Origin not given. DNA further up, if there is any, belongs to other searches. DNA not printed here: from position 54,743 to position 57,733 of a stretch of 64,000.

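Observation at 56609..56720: The same heptad DNA repeat inserted in frame inside polA, giving a 7-aa-periodic Q-rich linker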

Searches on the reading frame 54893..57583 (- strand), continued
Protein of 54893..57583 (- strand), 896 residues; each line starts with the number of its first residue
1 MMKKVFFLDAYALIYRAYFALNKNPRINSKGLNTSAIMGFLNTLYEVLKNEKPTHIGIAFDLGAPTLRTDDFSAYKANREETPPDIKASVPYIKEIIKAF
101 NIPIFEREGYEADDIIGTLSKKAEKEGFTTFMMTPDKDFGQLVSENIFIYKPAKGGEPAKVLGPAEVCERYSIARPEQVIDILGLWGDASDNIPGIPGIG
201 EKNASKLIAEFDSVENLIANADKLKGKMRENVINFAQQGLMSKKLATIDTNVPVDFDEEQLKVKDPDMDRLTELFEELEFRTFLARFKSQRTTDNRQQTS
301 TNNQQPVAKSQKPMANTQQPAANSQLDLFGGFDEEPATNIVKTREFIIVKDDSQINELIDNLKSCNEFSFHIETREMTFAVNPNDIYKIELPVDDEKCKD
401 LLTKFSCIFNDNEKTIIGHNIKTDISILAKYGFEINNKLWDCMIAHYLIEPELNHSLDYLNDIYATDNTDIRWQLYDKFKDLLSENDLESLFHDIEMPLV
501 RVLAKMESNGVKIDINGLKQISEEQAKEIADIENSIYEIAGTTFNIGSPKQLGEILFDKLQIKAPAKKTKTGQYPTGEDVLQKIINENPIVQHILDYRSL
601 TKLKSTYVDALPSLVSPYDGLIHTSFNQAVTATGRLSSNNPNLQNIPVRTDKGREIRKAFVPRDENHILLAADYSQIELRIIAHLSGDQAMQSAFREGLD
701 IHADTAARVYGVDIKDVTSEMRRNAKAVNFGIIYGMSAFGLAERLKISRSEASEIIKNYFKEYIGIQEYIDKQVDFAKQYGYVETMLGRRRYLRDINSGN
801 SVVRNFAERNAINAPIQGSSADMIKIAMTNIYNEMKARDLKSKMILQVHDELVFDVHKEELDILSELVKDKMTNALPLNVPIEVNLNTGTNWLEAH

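Call 61: find_homologous_proteins(query=window:54893-57583:-, max_evalue=1e-150)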
Query window:54893-57583:- (896 aa): 7934 proteins with E <= 1e-150 among 8000 candidates; the best 120 are listed.
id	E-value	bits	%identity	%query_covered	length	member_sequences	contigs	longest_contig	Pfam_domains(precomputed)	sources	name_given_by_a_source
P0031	0.0e+0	2011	100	100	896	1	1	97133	PF01612.27,PF01367.26,PF02739.23,PF00476.27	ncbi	-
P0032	0.0e+0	1963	98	100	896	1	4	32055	PF01612.27,PF01367.26,PF02739.23,PF00476.27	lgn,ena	-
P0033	0.0e+0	1959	97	100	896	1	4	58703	PF01612.27,PF01367.26,PF02739.23,PF00476.27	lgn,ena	-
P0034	0.0e+0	1957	97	100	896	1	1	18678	PF01612.27,PF01367.26,PF02739.23,PF00476.27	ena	-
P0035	0.0e+0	1955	97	100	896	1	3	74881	PF01612.27,PF01367.26,PF02739.23,PF00476.27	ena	-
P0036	0.0e+0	1955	97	100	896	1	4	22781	PF01612.27,PF01367.26,PF02739.23,PF00476.27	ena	-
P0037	0.0e+0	1953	97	100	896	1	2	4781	PF01612.27,PF01367.26,PF02739.23,PF00476.27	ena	-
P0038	0.0e+0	1953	97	100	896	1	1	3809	PF01612.27,PF01367.26,PF02739.23,PF00476.27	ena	-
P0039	0.0e+0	1952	97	100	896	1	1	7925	PF01612.27,PF01367.26,PF02739.23,PF00476.27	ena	-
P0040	0.0e+0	1952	97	100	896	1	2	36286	PF01612.27,PF01367.26,PF02739.23,PF00476.27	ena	-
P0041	0.0e+0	1950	97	100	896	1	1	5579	PF01612.27,PF01367.26,PF02739.23,PF00476.27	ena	-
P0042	0.0e+0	1950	97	100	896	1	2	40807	PF01612.27,PF01367.26,PF02739.23,PF00476.27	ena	-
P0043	0.0e+0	1949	97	100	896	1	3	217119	PF01612.27,PF01367.26,PF02739.23,PF00476.27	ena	-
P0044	0.0e+0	1948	97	100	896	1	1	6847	PF01612.27,PF01367.26,PF02739.23,PF00476.27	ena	-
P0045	0.0e+0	1948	97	100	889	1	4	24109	PF01612.27,PF01367.26,PF02739.23,PF00476.27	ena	-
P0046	0.0e+0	1948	97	100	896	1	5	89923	PF01612.27,PF01367.26,PF02739.23,PF00476.27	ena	-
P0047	0.0e+0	1946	97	100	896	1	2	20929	PF01612.27,PF01367.26,PF02739.23,PF00476.27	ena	-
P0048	0.0e+0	1933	97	100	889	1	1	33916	PF01612.27,PF01367.26,PF02739.23,PF00476.27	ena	-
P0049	0.0e+0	1932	96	100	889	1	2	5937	PF01612.27,PF01367.26,PF02739.23,PF00476.27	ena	-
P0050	0.0e+0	1926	96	100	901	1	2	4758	PF01612.27,PF01367.26,PF02739.23,PF00476.27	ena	-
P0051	0.0e+0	1923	96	100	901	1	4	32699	PF01612.27,PF01367.26,PF02739.23,PF00476.27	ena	-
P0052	0.0e+0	1922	96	100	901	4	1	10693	PF01612.27,PF01367.26,PF02739.23,PF00476.27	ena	-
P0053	0.0e+0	1915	95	100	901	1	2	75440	PF01612.27,PF01367.26,PF02739.23,PF00476.27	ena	-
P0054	0.0e+0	1911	95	100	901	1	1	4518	PF01612.27,PF01367.26,PF02739.23,PF00476.27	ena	-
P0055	0.0e+0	1910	94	100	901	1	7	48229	PF01612.27,PF01367.26,PF02739.23,PF00476.27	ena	-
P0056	0.0e+0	1908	94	100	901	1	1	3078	PF01612.27,PF01367.26,PF02739.23,PF00476.27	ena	-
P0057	0.0e+0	1906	94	100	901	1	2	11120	PF01612.27,PF01367.26,PF02739.23,PF00476.27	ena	-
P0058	0.0e+0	1882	93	100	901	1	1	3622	PF01612.27,PF01367.26,PF02739.23,PF00476.27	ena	-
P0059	0.0e+0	1829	97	94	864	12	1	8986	PF01612.27,PF01367.26,PF02739.23,PF00476.27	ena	-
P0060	0.0e+0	1826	97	94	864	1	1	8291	PF01612.27,PF01367.26,PF02739.23,PF00476.27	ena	-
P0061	0.0e+0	1823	90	100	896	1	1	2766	PF01612.27,PF01367.26,PF02739.23,PF00476.27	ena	-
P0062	0.0e+0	1808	94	96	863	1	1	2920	PF01612.27,PF01367.26,PF02739.23,PF00476.27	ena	-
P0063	0.0e+0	1796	89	100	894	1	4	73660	PF01612.27,PF01367.26,PF02739.23,PF00476.27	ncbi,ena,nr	ncbi:MAG: DNA polymerase I [Bacteroidales bacterium]|nr:DNA polymerase I [Bacteroidales bacterium]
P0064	0.0e+0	1784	89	100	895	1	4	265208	PF01612.27,PF01367.26,PF02739.23,PF00476.27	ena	-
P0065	0.0e+0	1777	88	100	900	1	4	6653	PF01612.27,PF01367.26,PF02739.23,PF00476.27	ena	-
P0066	0.0e+0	1771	87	100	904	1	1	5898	PF01612.27,PF01367.26,PF02739.23,PF00476.27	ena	-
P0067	0.0e+0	1769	88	100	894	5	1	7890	PF01612.27,PF01367.26,PF02739.23,PF22619.3,PF00476.27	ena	-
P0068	0.0e+0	1765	88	100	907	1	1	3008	PF01612.27,PF01367.26,PF02739.23,PF00476.27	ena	-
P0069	0.0e+0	1765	87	100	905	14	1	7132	PF01612.27,PF01367.26,PF02739.23,PF00476.27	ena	-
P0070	0.0e+0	1765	88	100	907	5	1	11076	PF01612.27,PF01367.26,PF02739.23,PF00476.27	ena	-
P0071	0.0e+0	1764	87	100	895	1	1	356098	PF01612.27,PF01367.26,PF02739.23,PF00476.27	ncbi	-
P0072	0.0e+0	1762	87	100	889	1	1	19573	PF01612.27,PF01367.26,PF02739.23,PF00476.27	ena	-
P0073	0.0e+0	1760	87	100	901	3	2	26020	PF01612.27,PF01367.26,PF02739.23,PF00476.27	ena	-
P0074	0.0e+0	1759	87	100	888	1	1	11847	PF01612.27,PF01367.26,PF02739.23,PF00476.27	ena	-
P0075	0.0e+0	1758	88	100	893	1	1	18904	PF01612.27,PF01367.26,PF02739.23,PF00476.27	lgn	-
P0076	0.0e+0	1755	86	100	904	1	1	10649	PF01612.27,PF01367.26,PF02739.23,PF00476.27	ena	-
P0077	0.0e+0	1752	87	100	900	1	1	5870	PF01612.27,PF01367.26,PF02739.23,PF00476.27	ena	-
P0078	0.0e+0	1751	88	100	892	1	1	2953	PF01612.27,PF01367.26,PF02739.23,PF00476.27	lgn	-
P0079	0.0e+0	1751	88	100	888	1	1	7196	PF01612.27,PF01367.26,PF02739.23,PF00476.27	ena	-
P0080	0.0e+0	1750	88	100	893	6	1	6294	PF01612.27,PF01367.26,PF02739.23,PF00476.27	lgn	-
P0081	0.0e+0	1750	88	100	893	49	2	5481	PF01612.27,PF01367.26,PF02739.23,PF00476.27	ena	-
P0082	0.0e+0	1750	88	100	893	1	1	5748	PF01612.27,PF01367.26,PF02739.23,PF00476.27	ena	-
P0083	0.0e+0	1747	88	100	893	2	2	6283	PF01612.27,PF01367.26,PF02739.23,PF00476.27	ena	-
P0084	0.0e+0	1744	87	100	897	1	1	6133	PF01612.27,PF01367.26,PF02739.23,PF00476.27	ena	-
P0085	0.0e+0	1740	87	100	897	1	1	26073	PF01612.27,PF01367.26,PF02739.23,PF00476.27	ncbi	-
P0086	0.0e+0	1739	87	100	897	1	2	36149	PF01612.27,PF01367.26,PF02739.23,PF00476.27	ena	-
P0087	0.0e+0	1738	87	100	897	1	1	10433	PF01612.27,PF01367.26,PF02739.23,PF00476.27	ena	-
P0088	0.0e+0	1738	87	100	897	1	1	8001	PF01612.27,PF01367.26,PF02739.23,PF00476.27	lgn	-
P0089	0.0e+0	1737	87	100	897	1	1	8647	PF01612.27,PF01367.26,PF02739.23,PF00476.27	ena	-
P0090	0.0e+0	1737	87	100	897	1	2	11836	PF01612.27,PF01367.26,PF02739.23,PF00476.27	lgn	-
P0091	0.0e+0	1736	87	100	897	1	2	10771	PF01612.27,PF01367.26,PF02739.23,PF00476.27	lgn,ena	-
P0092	0.0e+0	1736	88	100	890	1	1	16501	PF01612.27,PF01367.26,PF02739.23,PF00476.27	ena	-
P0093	0.0e+0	1736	87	100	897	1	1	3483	PF01612.27,PF01367.26,PF02739.23,PF00476.27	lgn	-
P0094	0.0e+0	1732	87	100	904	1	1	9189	PF01612.27,PF01367.26,PF02739.23,PF00476.27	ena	-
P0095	0.0e+0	1732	87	100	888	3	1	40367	PF01612.27,PF01367.26,PF02739.23,PF00476.27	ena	-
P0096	0.0e+0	1732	87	100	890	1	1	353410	PF01612.27,PF01367.26,PF02739.23,PF00476.27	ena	-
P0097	0.0e+0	1732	87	100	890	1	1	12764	PF01612.27,PF01367.26,PF02739.23,PF00476.27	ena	-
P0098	0.0e+0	1731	87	100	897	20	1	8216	PF01612.27,PF01367.26,PF02739.23,PF00476.27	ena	-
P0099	0.0e+0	1729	87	100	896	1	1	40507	PF01612.27,PF01367.26,PF02739.23,PF00476.27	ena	-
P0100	0.0e+0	1728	86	100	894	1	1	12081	PF01612.27,PF01367.26,PF02739.23,PF00476.27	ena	-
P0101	0.0e+0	1727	87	100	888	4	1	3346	PF01612.27,PF01367.26,PF02739.23,PF00476.27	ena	-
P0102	0.0e+0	1721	86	100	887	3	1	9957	PF01612.27,PF01367.26,PF02739.23,PF00476.27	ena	-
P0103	0.0e+0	1717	86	100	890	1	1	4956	PF01612.27,PF01367.26,PF02739.23,PF00476.27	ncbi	-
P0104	0.0e+0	1713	86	100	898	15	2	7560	PF01612.27,PF01367.26,PF02739.23,PF00476.27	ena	-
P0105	0.0e+0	1711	86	100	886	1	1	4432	PF01612.27,PF01367.26,PF02739.23,PF00476.27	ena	-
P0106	0.0e+0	1706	87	100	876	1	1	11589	PF01612.27,PF01367.26,PF02739.23,PF00476.27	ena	-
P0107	0.0e+0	1702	87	100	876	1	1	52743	PF01612.27,PF01367.26,PF02739.23,PF00476.27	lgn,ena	-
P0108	0.0e+0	1698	85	100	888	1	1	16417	PF01612.27,PF01367.26,PF02739.23,PF00476.27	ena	-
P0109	0.0e+0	1689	85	100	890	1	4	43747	PF01612.27,PF01367.26,PF02739.23,PF00476.27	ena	-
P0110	0.0e+0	1689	84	100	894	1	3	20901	PF01612.27,PF01367.26,PF02739.23,PF00476.27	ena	-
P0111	0.0e+0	1689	84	100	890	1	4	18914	PF01612.27,PF01367.26,PF02739.23,PF00476.27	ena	-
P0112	0.0e+0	1687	84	100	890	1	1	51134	PF01612.27,PF01367.26,PF02739.23,PF00476.27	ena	-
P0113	0.0e+0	1683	84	100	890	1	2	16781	PF01612.27,PF01367.26,PF02739.23,PF00476.27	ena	-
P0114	0.0e+0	1679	86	96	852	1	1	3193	PF01612.27,PF01367.26,PF02739.23,PF00476.27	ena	-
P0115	0.0e+0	1654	83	100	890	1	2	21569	PF01612.27,PF01367.26,PF02739.23,PF00476.27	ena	-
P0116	0.0e+0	1654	83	100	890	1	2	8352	PF01612.27,PF01367.26,PF02739.23,PF00476.27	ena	-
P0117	0.0e+0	1649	82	100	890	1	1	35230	PF01612.27,PF01367.26,PF02739.23,PF00476.27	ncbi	-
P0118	0.0e+0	1607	78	100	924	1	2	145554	PF01612.27,PF01367.26,PF02739.23,PF22619.3,PF00476.27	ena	-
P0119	0.0e+0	1597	81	100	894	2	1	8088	PF01612.27,PF01367.26,PF02739.23,PF22619.3,PF00476.27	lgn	-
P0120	0.0e+0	1592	79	100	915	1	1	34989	PF01612.27,PF01367.26,PF02739.23,PF22619.3,PF00476.27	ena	-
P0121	0.0e+0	1586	81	100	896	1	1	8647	PF01612.27,PF01367.26,PF02739.23,PF22619.3,PF00476.27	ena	-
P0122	0.0e+0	1585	79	100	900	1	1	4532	PF01612.27,PF01367.26,PF02739.23,PF22619.3,PF00476.27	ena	-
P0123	0.0e+0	1584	81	100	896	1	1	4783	PF01612.27,PF01367.26,PF02739.23,PF22619.3,PF00476.27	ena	-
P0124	0.0e+0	1582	81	100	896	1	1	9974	PF01612.27,PF01367.26,PF02739.23,PF22619.3,PF00476.27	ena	-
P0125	0.0e+0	1568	79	100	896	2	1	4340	PF01612.27,PF01367.26,PF02739.23,PF00476.27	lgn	-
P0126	0.0e+0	1556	79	100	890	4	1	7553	PF01612.27,PF01367.26,PF02739.23,PF22619.3,PF00476.27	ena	-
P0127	0.0e+0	1551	78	100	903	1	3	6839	PF01612.27,PF01367.26,PF02739.23,PF22619.3,PF00476.27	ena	-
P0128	0.0e+0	1546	79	100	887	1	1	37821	PF01612.27,PF01367.26,PF02739.23,PF22619.3,PF00476.27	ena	-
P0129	0.0e+0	1545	78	100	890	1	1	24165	PF01612.27,PF01367.26,PF02739.23,PF22619.3,PF00476.27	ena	-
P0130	0.0e+0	1542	78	100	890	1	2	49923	PF01612.27,PF01367.26,PF02739.23,PF22619.3,PF00476.27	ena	-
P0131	0.0e+0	1542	78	100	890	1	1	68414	PF01612.27,PF01367.26,PF02739.23,PF22619.3,PF00476.27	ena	-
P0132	0.0e+0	1542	78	100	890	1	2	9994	PF01612.27,PF01367.26,PF02739.23,PF22619.3,PF00476.27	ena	-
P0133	0.0e+0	1542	78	100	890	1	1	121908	PF01612.27,PF01367.26,PF02739.23,PF22619.3,PF00476.27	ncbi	-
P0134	0.0e+0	1541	78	100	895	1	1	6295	PF01612.27,PF01367.26,PF02739.23,PF22619.3,PF00476.27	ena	-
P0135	0.0e+0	1540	78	100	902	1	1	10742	PF01612.27,PF01367.26,PF02739.23,PF22619.3,PF00476.27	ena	-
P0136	0.0e+0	1539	78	100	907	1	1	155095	PF01612.27,PF01367.26,PF02739.23,PF22619.3,PF00476.27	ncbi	-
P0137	0.0e+0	1539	78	100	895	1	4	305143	PF01612.27,PF01367.26,PF02739.23,PF22619.3,PF00476.27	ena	-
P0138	0.0e+0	1538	78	100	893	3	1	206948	PF01612.27,PF01367.26,PF02739.23,PF22619.3,PF00476.27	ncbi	-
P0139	0.0e+0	1538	78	100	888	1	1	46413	PF01612.27,PF01367.26,PF02739.23,PF22619.3,PF00476.27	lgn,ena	-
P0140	0.0e+0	1538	78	100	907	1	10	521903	PF01612.27,PF01367.26,PF02739.23,PF22619.3,PF00476.27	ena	-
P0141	0.0e+0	1537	78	100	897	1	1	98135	PF01612.27,PF01367.26,PF02739.23,PF22619.3,PF00476.27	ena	-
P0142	0.0e+0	1537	78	100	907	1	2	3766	PF01612.27,PF01367.26,PF02739.23,PF22619.3,PF00476.27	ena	-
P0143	0.0e+0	1537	78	100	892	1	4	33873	PF01612.27,PF01367.26,PF02739.23,PF22619.3,PF00476.27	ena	-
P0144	0.0e+0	1536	78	100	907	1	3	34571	PF01612.27,PF01367.26,PF02739.23,PF22619.3,PF00476.27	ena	-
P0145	0.0e+0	1535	77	100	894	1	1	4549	PF01612.27,PF01367.26,PF02739.23,PF00476.27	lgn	-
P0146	0.0e+0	1534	78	100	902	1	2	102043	PF01612.27,PF01367.26,PF02739.23,PF22619.3,PF00476.27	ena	-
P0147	0.0e+0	1534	78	100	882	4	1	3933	PF01612.27,PF01367.26,PF02739.23,PF00476.27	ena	-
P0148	0.0e+0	1533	77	100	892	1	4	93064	PF01612.27,PF01367.26,PF02739.23,PF22619.3,PF00476.27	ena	-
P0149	0.0e+0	1533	78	100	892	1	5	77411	PF01612.27,PF01367.26,PF02739.23,PF22619.3,PF00476.27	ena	-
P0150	0.0e+0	1533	78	100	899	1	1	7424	PF01612.27,PF01367.26,PF02739.23,PF22619.3,PF00476.27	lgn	-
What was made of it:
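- Tried and rejected: The full-length query was needed (call 61).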

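Call 65: find_encoding_contigs(protein=P0032, flank=3000, max_places=2)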
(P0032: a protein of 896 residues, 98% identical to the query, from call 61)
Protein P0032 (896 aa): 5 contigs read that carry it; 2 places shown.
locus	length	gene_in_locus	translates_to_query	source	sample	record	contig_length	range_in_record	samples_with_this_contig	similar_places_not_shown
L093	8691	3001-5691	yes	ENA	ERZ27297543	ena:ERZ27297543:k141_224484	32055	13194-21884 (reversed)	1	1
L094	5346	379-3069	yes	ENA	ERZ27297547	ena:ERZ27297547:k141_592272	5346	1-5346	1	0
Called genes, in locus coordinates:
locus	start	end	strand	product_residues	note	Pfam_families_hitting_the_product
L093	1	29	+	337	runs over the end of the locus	PF02912:Phe_tRNA-synt_N, PF01409:tRNA-synt_2d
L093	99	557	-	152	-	-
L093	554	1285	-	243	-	PF14622:Ribonucleas_3_3, PF22935:RM44_endonuclase (weak), PF00636:Ribonuclease_3, PF00035:dsrm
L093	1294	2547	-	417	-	PF00109:ketoacyl-synt, PF02801:Ketoacyl-synt_C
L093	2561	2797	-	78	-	PF00550:PP-binding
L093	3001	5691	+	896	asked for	PF02739:5_3_exonuc_N, PF01367:5_3_exonuc, PF01612:DNA_pol_A_exo1, PF00476:DNA_pol_A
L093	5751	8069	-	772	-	PF01751:Toprim, PF01131:Topoisom_bac, PF13368:Toprim_C_rpt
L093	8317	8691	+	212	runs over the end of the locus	-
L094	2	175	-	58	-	?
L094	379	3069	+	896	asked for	PF02739:5_3_exonuc_N, PF01367:5_3_exonuc, PF01612:DNA_pol_A_exo1, PF00476:DNA_pol_A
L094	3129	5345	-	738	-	?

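Call 66: find_encoding_contigs(protein=P0043, flank=3000, max_places=1)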
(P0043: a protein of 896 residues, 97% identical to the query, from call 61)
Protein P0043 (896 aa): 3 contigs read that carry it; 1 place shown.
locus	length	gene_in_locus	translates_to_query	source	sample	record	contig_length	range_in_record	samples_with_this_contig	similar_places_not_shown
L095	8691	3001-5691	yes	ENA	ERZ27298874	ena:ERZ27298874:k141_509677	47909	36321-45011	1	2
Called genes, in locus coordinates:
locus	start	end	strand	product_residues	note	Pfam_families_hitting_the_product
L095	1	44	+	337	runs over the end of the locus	PF02912:Phe_tRNA-synt_N, PF01409:tRNA-synt_2d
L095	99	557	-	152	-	-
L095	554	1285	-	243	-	PF14622:Ribonucleas_3_3, PF22935:RM44_endonuclase (weak), PF00636:Ribonuclease_3, PF00035:dsrm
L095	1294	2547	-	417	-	PF00109:ketoacyl-synt, PF02801:Ketoacyl-synt_C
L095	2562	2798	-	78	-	PF00550:PP-binding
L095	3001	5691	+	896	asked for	PF02739:5_3_exonuc_N, PF01367:5_3_exonuc, PF01612:DNA_pol_A_exo1, PF00476:DNA_pol_A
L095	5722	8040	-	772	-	PF01751:Toprim, PF01131:Topoisom_bac, PF13368:Toprim_C_rpt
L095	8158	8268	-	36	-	-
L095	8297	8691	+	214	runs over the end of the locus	-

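Call 67: find_encoding_contigs(protein=P0048, flank=3000, max_places=1)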
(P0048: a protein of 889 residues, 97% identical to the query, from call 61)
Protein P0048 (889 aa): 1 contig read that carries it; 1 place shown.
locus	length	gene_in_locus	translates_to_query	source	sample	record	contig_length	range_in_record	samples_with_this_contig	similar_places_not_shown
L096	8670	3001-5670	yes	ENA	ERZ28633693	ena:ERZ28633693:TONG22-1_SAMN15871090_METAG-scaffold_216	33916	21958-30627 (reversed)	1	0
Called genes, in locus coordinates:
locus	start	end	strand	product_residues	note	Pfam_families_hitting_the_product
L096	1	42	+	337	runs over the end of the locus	PF02912:Phe_tRNA-synt_N, PF01409:tRNA-synt_2d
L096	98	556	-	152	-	-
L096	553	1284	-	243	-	PF14622:Ribonucleas_3_3, PF22935:RM44_endonuclase (weak), PF00636:Ribonuclease_3, PF00035:dsrm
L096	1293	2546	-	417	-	PF00109:ketoacyl-synt, PF02801:Ketoacyl-synt_C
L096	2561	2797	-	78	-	PF00550:PP-binding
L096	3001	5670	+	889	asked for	PF02739:5_3_exonuc_N, PF01367:5_3_exonuc, PF01612:DNA_pol_A_exo1, PF00476:DNA_pol_A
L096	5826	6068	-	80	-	PF05635:23S_rRNA_IVP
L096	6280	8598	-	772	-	PF01751:Toprim, PF01131:Topoisom_bac, PF13368:Toprim_C_rpt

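Call 68: find_encoding_contigs(protein=P0053, flank=3000, max_places=1)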
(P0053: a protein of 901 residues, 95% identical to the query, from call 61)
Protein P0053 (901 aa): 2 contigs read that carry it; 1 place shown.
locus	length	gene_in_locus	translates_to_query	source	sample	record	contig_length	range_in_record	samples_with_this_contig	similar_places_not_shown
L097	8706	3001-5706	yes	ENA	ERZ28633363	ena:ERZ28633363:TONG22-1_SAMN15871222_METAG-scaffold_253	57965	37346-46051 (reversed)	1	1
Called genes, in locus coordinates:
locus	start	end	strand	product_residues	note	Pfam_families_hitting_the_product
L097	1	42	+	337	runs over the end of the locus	PF02912:Phe_tRNA-synt_N, PF01409:tRNA-synt_2d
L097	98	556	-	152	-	-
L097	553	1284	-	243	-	PF14622:Ribonucleas_3_3, PF22935:RM44_endonuclase (weak), PF00636:Ribonuclease_3, PF00035:dsrm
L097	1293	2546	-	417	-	PF00109:ketoacyl-synt, PF02801:Ketoacyl-synt_C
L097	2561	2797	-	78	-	PF00550:PP-binding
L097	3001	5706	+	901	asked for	PF02739:5_3_exonuc_N, PF01367:5_3_exonuc, PF01612:DNA_pol_A_exo1, PF00476:DNA_pol_A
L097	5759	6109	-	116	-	PF05635:23S_rRNA_IVP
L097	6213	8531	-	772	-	PF01751:Toprim, PF01131:Topoisom_bac, PF13368:Toprim_C_rpt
